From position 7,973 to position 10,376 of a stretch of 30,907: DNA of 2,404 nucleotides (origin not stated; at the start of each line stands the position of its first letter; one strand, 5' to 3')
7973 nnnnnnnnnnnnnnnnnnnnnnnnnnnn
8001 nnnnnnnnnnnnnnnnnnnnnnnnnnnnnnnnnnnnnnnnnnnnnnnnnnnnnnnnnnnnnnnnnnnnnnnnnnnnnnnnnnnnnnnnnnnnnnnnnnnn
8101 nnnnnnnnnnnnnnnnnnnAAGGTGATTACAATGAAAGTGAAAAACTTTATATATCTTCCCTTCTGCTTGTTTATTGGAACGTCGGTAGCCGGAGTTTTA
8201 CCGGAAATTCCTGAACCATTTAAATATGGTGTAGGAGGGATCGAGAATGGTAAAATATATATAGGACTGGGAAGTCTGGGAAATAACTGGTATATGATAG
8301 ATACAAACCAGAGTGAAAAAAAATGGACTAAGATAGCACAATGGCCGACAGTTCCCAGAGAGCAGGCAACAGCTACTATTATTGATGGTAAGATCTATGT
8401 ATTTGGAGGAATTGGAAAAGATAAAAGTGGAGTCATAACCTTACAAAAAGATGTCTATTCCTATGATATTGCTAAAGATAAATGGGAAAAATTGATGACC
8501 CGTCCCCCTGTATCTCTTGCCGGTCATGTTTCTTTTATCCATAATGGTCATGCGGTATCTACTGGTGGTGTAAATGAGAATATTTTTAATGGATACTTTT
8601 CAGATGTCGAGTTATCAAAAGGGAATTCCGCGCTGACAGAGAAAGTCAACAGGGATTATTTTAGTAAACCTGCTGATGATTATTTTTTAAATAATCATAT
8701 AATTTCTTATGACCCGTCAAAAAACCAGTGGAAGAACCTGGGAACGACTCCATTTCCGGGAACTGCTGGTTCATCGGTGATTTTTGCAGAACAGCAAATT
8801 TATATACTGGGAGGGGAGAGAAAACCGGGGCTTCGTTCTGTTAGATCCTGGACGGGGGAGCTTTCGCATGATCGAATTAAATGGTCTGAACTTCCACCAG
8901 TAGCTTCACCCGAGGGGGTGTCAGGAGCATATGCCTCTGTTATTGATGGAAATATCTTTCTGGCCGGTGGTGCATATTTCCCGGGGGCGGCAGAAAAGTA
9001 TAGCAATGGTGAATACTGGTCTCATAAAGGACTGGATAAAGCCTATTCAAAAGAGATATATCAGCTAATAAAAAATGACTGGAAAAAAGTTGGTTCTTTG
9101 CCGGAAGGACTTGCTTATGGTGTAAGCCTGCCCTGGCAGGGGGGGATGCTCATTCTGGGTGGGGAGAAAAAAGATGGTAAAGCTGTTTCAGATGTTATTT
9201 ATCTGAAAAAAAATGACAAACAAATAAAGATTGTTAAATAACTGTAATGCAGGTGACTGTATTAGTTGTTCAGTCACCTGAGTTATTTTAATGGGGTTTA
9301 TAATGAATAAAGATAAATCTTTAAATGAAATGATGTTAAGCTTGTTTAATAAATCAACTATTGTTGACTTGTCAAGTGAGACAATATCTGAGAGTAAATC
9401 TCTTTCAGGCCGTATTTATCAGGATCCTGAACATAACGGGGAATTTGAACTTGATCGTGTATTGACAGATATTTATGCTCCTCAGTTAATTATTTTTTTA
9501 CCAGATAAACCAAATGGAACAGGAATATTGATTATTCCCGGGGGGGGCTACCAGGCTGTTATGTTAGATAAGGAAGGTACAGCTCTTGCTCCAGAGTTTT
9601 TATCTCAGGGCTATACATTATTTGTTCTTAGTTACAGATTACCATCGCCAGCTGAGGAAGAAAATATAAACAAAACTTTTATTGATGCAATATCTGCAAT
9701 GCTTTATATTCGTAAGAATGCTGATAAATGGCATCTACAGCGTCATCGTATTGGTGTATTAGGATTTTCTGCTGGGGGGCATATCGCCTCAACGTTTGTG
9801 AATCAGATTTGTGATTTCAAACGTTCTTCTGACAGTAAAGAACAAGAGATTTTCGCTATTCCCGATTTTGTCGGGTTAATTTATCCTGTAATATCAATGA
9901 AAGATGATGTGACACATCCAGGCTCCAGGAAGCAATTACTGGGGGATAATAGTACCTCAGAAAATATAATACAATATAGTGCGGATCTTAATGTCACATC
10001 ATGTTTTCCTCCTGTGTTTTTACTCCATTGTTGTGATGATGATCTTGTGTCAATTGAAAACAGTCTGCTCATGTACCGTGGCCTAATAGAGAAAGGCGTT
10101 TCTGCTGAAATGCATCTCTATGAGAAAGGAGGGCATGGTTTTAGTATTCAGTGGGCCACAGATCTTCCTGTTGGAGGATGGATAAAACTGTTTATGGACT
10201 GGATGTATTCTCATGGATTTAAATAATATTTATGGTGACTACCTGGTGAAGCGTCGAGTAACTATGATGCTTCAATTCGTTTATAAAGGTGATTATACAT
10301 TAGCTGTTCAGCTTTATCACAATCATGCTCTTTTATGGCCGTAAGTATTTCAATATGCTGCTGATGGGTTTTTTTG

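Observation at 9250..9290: Perfect 10-bp hairpin between nanM and the second esterase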

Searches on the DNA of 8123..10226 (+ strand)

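Call 8: search_dna_similar(query=window:8800-9800:+, collection=ecoli_genomes, mode=distant, max_rows=15)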
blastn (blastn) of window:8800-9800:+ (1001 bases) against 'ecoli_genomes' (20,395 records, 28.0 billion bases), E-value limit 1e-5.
Records with a match: 710; places in all: 710; records where one place covers at least 80% of the query: 690.
Genomes with a match: 710 of 5426; with a place that covers at least 80% of the query: 690. Places per genome that has any: lowest 1, median 1, highest 1. On chromosomes: 690 places; on plasmids: 20.
Best place of each record, by identity: >=99% 687; 95-99% 3; 60-80% 20.
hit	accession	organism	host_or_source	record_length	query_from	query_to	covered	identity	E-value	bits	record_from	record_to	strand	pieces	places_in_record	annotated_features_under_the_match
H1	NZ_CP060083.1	Escherichia coli strain G1/2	Homo sapiens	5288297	1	1001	100%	100.0%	0e+0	1806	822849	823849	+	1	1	alpha/beta hydrolase | N-acetylneuraminate epimerase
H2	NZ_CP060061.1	Escherichia coli strain G6/7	Homo sapiens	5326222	1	1001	100%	100.0%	0e+0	1806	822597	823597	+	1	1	alpha/beta hydrolase | N-acetylneuraminate epimerase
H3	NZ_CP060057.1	Escherichia coli strain G8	Homo sapiens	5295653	1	1001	100%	100.0%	0e+0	1806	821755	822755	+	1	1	alpha/beta hydrolase | N-acetylneuraminate epimerase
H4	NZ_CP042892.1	Escherichia coli O10:H32 strain NMBU-W12E19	surface water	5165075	1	1001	100%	100.0%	0e+0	1806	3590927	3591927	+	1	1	alpha/beta hydrolase | N-acetylneuraminate epimerase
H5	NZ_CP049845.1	Escherichia coli strain UPEC-245U/190328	Homo sapiens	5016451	1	1001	100%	100.0%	0e+0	1806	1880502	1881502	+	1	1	alpha/beta hydrolase | N-acetylneuraminate epimerase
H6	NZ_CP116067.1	Escherichia coli strain DETEC-S792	ICU staff rectal swab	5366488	1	1001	100%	100.0%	0e+0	1806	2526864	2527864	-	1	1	alpha/beta hydrolase | N-acetylneuraminate epimerase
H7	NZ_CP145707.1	Escherichia coli strain S1-CAM-02-A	Homo sapiens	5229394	1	1001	100%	100.0%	0e+0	1806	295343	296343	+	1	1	alpha/beta hydrolase | N-acetylneuraminate epimerase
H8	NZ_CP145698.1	Escherichia coli strain S1-KEN-03-A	Homo sapiens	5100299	1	1001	100%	100.0%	0e+0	1806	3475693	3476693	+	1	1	alpha/beta hydrolase | N-acetylneuraminate epimerase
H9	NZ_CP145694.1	Escherichia coli strain S1-KEN-04-A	Homo sapiens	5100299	1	1001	100%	100.0%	0e+0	1806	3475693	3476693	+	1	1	alpha/beta hydrolase | N-acetylneuraminate epimerase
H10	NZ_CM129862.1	Escherichia coli strain SW070917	wastewater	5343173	1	1001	100%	100.0%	0e+0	1806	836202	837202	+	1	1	alpha/beta hydrolase | N-acetylneuraminate epimerase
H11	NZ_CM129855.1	Escherichia coli strain SW071611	wastewater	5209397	1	1001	100%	100.0%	0e+0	1806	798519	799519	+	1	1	alpha/beta hydrolase | N-acetylneuraminate epimerase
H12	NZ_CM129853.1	Escherichia coli strain SW071619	wastewater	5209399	1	1001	100%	100.0%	0e+0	1806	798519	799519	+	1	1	alpha/beta hydrolase | N-acetylneuraminate epimerase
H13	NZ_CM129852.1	Escherichia coli strain SW07163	wastewater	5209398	1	1001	100%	100.0%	0e+0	1806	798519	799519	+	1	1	alpha/beta hydrolase | N-acetylneuraminate epimerase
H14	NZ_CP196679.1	Escherichia coli strain 99RCEF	Fregata magnificens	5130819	1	1001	100%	100.0%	0e+0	1806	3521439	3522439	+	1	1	alpha/beta hydrolase | N-acetylneuraminate epimerase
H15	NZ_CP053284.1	Escherichia coli strain SCU-104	Homo sapiens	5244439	1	1001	100%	99.9%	0e+0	1801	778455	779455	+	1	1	alpha/beta hydrolase | N-acetylneuraminate epimerase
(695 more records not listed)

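Call 9: get_annotated_region(hit=H1, flank=12000)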
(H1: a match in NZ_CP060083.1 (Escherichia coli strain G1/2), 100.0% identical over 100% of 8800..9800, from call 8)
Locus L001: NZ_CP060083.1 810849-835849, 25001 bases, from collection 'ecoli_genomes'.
description: Escherichia coli strain G1/2 chromosome, complete genome
organism: Escherichia coli strain G1/2 (NCBI taxid 562)
replicon: chromosome; assembly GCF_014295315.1
host: Homo sapiens; source: feces from healthy individual; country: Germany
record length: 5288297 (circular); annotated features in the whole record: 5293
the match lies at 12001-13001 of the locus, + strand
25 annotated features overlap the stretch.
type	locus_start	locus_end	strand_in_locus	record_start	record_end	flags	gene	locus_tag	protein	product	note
CDS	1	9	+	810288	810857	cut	-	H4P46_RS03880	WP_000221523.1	inovirus Gp2 family protein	-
CDS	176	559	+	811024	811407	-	-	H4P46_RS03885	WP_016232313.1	putative zinc ribbon protein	-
CDS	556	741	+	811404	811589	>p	-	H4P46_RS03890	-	putative zinc ribbon protein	incomplete; partial in the middle of a contig; missing C-terminus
CDS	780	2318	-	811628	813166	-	tnpC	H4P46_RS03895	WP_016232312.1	IS66 family transposase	-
CDS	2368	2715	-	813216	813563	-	tnpB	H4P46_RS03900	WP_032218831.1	IS66 family insertion sequence element accessory protein TnpB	TnpB, as the term is used for proteins encoded by IS66 family insertion elements, is considered an accessory protein, ...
CDS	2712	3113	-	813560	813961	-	tnpA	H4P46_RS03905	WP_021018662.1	IS66-like element accessory protein TnpA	-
CDS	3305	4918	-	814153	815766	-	tnpC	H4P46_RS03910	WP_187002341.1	IS66 family transposase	-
CDS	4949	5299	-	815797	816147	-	tnpB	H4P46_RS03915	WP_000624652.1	IS66 family insertion sequence element accessory protein TnpB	TnpB, as the term is used for proteins encoded by IS66 family insertion elements, is considered an accessory protein, ...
CDS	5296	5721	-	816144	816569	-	tnpA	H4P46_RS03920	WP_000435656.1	IS66-like element accessory protein TnpA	-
CDS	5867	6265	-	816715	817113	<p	-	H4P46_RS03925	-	transposase domain-containing protein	frameshifted; internal stop; incomplete; partial in the middle of a contig; missing C-terminus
CDS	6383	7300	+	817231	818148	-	-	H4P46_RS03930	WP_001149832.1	N-acetylneuraminate lyase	-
CDS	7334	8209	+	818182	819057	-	-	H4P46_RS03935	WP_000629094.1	N-acetylmannosamine kinase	-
CDS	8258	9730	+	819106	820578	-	-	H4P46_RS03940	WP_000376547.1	MFS transporter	-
CDS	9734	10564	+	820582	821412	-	-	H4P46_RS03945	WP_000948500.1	alpha/beta hydrolase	-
CDS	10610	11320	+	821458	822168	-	-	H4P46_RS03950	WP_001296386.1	oligogalacturonate-specific porin KdgM family protein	-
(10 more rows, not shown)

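Call 10: search_dna_similar(query=window:9232-9292:+, collection=ecoli_genomes, mode=distant, max_evalue=10, max_rows=30, rows=spread)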
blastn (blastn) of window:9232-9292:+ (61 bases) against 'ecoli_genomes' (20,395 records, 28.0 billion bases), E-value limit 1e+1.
Records with a match: 690; places in all: 690; records where one place covers at least 80% of the query: 690.
Genomes with a match: 690 of 5426; with a place that covers at least 80% of the query: 690. Places per genome that has any: lowest 1, median 1, highest 1. On chromosomes: 689 places; on plasmids: 1.
Best place of each record, by identity: >=99% 687; 95-99% 3.
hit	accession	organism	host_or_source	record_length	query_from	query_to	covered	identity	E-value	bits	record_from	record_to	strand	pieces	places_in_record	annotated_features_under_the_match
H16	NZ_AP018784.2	Escherichia coli strain SK1144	-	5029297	1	61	100%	100.0%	3e-22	111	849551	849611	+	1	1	N-acetylneuraminate epimerase | alpha/beta hydrolase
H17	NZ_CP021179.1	Escherichia coli strain 81009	Homo sapiens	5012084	1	61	100%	100.0%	3e-22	111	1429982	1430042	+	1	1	N-acetylneuraminate epimerase | alpha/beta hydrolase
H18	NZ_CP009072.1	Escherichia coli ATCC 25922 strain ATCC 25922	human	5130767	1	61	100%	100.0%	3e-22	111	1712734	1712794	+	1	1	N-acetylneuraminate epimerase | alpha/beta hydrolase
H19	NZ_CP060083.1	Escherichia coli strain G1/2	Homo sapiens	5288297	1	61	100%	100.0%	3e-22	111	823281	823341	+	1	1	N-acetylneuraminate epimerase | alpha/beta hydrolase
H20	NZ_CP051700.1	Escherichia coli strain SCU-125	Homo sapiens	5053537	1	61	100%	100.0%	3e-22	111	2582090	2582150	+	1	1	N-acetylneuraminate epimerase | alpha/beta hydrolase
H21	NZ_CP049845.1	Escherichia coli strain UPEC-245U/190328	Homo sapiens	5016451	1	61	100%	100.0%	3e-22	111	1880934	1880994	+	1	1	N-acetylneuraminate epimerase | alpha/beta hydrolase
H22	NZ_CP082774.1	Escherichia coli O16:H6 strain CU37RT-2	Homo sapiens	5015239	1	61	100%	100.0%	3e-22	111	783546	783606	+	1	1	N-acetylneuraminate epimerase | alpha/beta hydrolase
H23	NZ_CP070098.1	Escherichia coli strain FDAARGOS_1370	Homo sapiens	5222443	1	61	100%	100.0%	3e-22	111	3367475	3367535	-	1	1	N-acetylneuraminate epimerase | alpha/beta hydrolase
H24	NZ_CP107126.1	Escherichia coli strain S8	human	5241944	1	61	100%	100.0%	3e-22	111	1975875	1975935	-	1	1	N-acetylneuraminate epimerase | alpha/beta hydrolase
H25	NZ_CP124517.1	Escherichia coli strain AVS0343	environmental: river near WWTP effluent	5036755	1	61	100%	100.0%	3e-22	111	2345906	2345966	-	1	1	N-acetylneuraminate epimerase | alpha/beta hydrolase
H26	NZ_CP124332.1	Escherichia coli strain AVS0753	wastewater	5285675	1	61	100%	100.0%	3e-22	111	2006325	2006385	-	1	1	N-acetylneuraminate epimerase | alpha/beta hydrolase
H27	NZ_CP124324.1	Escherichia coli strain AVS0536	wastewater treatment plant efflux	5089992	1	61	100%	100.0%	3e-22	111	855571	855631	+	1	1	N-acetylneuraminate epimerase | alpha/beta hydrolase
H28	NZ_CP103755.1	Escherichia coli strain p11B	Homo sapiens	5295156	1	61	100%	100.0%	3e-22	111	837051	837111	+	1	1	N-acetylneuraminate epimerase | alpha/beta hydrolase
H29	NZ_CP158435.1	Escherichia coli strain ATCC BAA-2469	Homo sapiens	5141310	1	61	100%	100.0%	3e-22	111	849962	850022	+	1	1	N-acetylneuraminate epimerase | alpha/beta hydrolase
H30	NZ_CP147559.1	Escherichia coli strain GN04096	Homo sapiens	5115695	1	61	100%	100.0%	3e-22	111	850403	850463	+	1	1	N-acetylneuraminate epimerase | alpha/beta hydrolase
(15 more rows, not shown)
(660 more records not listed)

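Call 11: search_rna_families(source=window, start=8900, end=9700, threshold=evalue, max_evalue=10)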
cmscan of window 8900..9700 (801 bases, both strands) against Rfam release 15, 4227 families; matches with E-value up to 10: 2.
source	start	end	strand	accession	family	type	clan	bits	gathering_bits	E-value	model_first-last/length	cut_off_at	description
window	9619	9664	+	RF03995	mir-7957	Gene; miRNA;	-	17.4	76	3.2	1-59/59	no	mir-7957 microRNA precursor family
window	9246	9327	-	RF02763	IsrM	Gene; sRNA;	-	10.2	376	2.6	1-329/329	no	IsrM sRNA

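Call 12: search_dna_similar(query=window:8123-10226:+, collection=plasmids, mode=distant, max_rows=40)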
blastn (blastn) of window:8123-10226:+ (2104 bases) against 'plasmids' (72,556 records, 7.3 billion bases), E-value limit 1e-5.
Records with a match: 22; places in all: 40; records where one place covers at least 80% of the query: 1.
Best place of each record, by identity: >=99% 1; 60-80% 21.
By first word of the organism name: Escherichia 22.
By predicted mobility (MOB-suite, as given by PLSDB): conjugative 17; non-mobilizable 4; mobilizable 1.
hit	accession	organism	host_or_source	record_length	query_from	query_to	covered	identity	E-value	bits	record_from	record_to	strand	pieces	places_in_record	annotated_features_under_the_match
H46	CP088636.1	Escherichia coli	Homo sapiens,blood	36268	1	2104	100%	99.3%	0e+0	3700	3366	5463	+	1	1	hypothetical protein (x3) | N-acetylneuraminate epimerase | alpha/beta hydrolase fold domain-containing protein | endo-1,4-beta-xylanase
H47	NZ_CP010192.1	Escherichia coli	mouse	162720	79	1090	48%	64.4%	2e-37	165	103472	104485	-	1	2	N-acetylneuraminate epimerase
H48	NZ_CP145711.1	Escherichia coli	Homo sapiens,stool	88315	79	1014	44%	64.6%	2e-37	166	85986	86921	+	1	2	N-acetylneuraminate epimerase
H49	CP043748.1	Escherichia coli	Pork chops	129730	79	1014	44%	64.5%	3e-36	161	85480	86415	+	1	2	YjhT family mutarotase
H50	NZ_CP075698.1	Escherichia coli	Homo sapiens,stool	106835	79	1014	44%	64.5%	3e-36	161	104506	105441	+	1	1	N-acetylneuraminate epimerase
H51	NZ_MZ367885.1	Escherichia coli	-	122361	79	1014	44%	64.5%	3e-36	161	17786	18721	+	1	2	N-acetylneuraminate epimerase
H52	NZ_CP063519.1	Escherichia coli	Homo sapiens,rectal swab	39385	79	1014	44%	64.5%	3e-36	161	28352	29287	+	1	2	N-acetylneuraminate epimerase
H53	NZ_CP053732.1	Escherichia coli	pig,cell culture,slaughterhouse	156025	79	1014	44%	64.5%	3e-36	161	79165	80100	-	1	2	N-acetylneuraminate epimerase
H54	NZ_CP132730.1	Escherichia coli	-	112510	79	1014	44%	64.5%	3e-36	161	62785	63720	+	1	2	N-acetylneuraminate epimerase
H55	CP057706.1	Escherichia coli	culture,Pooled pig faecal samples ...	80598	79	1014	44%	64.4%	1e-34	157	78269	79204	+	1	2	N-acetylneuraminate epimerase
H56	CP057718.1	Escherichia coli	culture,Pooled pig faecal samples ...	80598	79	1014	44%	64.4%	1e-34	157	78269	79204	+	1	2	N-acetylneuraminate epimerase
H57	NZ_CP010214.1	Escherichia coli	mouse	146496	77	1014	45%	64.2%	3e-29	139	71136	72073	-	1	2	N-acetylneuraminate epimerase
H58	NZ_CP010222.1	Escherichia coli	mouse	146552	77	1014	45%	64.2%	3e-29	139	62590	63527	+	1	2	N-acetylneuraminate epimerase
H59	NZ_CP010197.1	Escherichia coli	mouse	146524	77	1014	45%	64.2%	3e-29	139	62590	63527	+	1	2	N-acetylneuraminate epimerase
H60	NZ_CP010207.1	Escherichia coli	mouse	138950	77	1014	45%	64.2%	3e-29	139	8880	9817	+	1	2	N-acetylneuraminate epimerase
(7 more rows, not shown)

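Call 13: get_annotated_region(hit=H48, flank=7000)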
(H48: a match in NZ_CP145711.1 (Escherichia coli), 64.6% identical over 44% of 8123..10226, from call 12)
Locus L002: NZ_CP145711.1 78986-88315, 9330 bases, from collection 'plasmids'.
description: Escherichia coli strain S1-CAM-01-A plasmid p4-S1-CAM-01-A, complete sequence
organism: Escherichia coli (NCBI taxid 562)
taxonomy: Bacteria; Pseudomonadota; Gammaproteobacteria; Enterobacterales; Enterobacteriaceae; Escherichia; Escherichia coli
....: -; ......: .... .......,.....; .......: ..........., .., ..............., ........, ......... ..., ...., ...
typing (MOB-suite, as given by PLSDB): conjugative; replicon IncFIA,IncFII; relaxase MOBF; mating-pair formation MPF_F
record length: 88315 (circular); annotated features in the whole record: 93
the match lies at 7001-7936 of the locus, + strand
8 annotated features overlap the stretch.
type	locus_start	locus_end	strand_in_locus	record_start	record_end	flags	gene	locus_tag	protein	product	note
CDS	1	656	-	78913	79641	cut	nanR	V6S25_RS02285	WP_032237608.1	transcriptional regulator NanR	-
CDS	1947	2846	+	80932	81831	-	nanA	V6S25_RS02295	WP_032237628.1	N-acetylneuraminate lyase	GO:0006040 - amino sugar metabolic process [Evidence IEA]; GO:0009273 - peptidoglycan-based cell wall biogenesis ...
CDS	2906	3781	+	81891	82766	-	-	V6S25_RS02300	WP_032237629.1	N-acetylmannosamine kinase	-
CDS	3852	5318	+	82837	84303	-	-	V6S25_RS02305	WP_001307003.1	MFS transporter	-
CDS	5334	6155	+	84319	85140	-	-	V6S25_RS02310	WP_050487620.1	alpha/beta hydrolase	-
CDS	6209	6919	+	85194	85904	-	-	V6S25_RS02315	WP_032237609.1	oligogalacturonate-specific porin KdgM family protein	-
CDS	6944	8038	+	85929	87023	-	-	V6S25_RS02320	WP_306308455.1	N-acetylneuraminate epimerase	-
CDS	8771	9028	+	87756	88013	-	-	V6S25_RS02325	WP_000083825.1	replication regulatory protein RepA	-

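Call 14: get_annotated_region(hit=H47, flank=7000)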
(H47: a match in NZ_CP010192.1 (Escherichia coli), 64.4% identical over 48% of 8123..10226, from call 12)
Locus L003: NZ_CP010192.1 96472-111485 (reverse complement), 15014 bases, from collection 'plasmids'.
description: Escherichia coli strain M8 plasmid A, complete sequence
organism: Escherichia coli (NCBI taxid 562)
taxonomy: Bacteria; Pseudomonadota; Gammaproteobacteria; Enterobacterales; Enterobacteriaceae; Escherichia; Escherichia coli
host: -; source: mouse; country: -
typing (MOB-suite, as given by PLSDB): conjugative; replicon IncFIA,IncFIB,IncFIC; relaxase MOBF; mating-pair formation MPF_F
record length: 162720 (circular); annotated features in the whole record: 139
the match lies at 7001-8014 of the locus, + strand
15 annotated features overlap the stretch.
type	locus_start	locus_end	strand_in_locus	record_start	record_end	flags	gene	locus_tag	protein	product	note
CDS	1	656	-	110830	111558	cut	nanR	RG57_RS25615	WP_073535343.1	transcriptional regulator NanR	-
CDS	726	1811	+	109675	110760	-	-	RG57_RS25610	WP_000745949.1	sialate O-acetylesterase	-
CDS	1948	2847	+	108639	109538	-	nanA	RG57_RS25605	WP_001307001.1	N-acetylneuraminate lyase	GO:0005975 - carbohydrate metabolic process [Evidence IEA]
CDS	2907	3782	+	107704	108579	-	-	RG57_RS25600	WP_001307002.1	N-acetylmannosamine kinase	-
CDS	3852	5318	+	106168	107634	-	-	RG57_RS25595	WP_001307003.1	MFS transporter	-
CDS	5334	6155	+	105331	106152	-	-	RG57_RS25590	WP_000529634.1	alpha/beta hydrolase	-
CDS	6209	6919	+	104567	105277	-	-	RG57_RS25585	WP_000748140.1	oligogalacturonate-specific porin KdgM family protein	-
CDS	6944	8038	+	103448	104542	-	-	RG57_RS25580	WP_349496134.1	N-acetylneuraminate epimerase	-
CDS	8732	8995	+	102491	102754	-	-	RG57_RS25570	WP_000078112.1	replication regulatory protein RepA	-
CDS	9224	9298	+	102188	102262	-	tap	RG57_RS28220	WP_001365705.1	RepA leader peptide Tap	GO:0006276 - plasmid maintenance [Evidence IEA]; GO:0031556 - transcriptional attenuation by ribosome [Evidence IEA]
CDS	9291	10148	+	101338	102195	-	repA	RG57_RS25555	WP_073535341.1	incFII family plasmid replication initiator RepA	GO:0006276 - plasmid maintenance [Evidence IEA]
CDS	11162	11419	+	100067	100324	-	-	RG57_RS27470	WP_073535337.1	AbrB/MazE/SpoVT family DNA-binding domain-containing protein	-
CDS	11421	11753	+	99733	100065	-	pemK-mt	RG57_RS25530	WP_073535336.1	type II toxin-antitoxin system toxin endoribonuclease PemK-mt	-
CDS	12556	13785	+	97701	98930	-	-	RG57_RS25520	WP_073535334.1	autotransporter strand-loop-strand O-heptosyltransferase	-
CDS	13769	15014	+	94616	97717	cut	-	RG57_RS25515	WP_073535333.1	autotransporter outer membrane beta-barrel domain-containing protein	GO:0046819 - protein secretion by the type V secretion system [Evidence IEA]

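Call 37: get_annotated_region(hit=H46, flank=3000)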
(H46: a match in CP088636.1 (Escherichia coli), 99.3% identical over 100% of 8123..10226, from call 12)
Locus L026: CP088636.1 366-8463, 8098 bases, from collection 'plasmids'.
description: Escherichia coli strain C17EC0063 plasmid pC17EC0063-4, complete sequence
organism: Escherichia coli (NCBI taxid 562)
taxonomy: Bacteria; Pseudomonadota; Gammaproteobacteria; Enterobacterales; Enterobacteriaceae; Escherichia; Escherichia coli
host: -; source: Homo sapiens,blood; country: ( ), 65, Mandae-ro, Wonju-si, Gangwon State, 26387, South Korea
typing (MOB-suite, as given by PLSDB): non-mobilizable; replicon IncFIB
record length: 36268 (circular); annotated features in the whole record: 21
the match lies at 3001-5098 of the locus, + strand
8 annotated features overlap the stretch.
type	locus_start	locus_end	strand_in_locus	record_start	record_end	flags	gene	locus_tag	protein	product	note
CDS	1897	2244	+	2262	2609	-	-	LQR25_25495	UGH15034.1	prolyl oligopeptidase family serine peptidase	-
CDS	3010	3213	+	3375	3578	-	-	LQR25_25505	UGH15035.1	hypothetical protein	-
CDS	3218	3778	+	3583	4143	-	-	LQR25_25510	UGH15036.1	hypothetical protein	-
CDS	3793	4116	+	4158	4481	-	-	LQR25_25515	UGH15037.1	N-acetylneuraminate epimerase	-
CDS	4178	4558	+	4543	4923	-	-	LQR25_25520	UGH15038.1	hypothetical protein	-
CDS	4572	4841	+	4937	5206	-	-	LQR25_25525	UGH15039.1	alpha/beta hydrolase fold domain-containing protein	-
CDS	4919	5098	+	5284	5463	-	-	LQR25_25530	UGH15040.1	endo-1,4-beta-xylanase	-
CDS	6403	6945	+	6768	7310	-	-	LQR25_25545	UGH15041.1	hypothetical protein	-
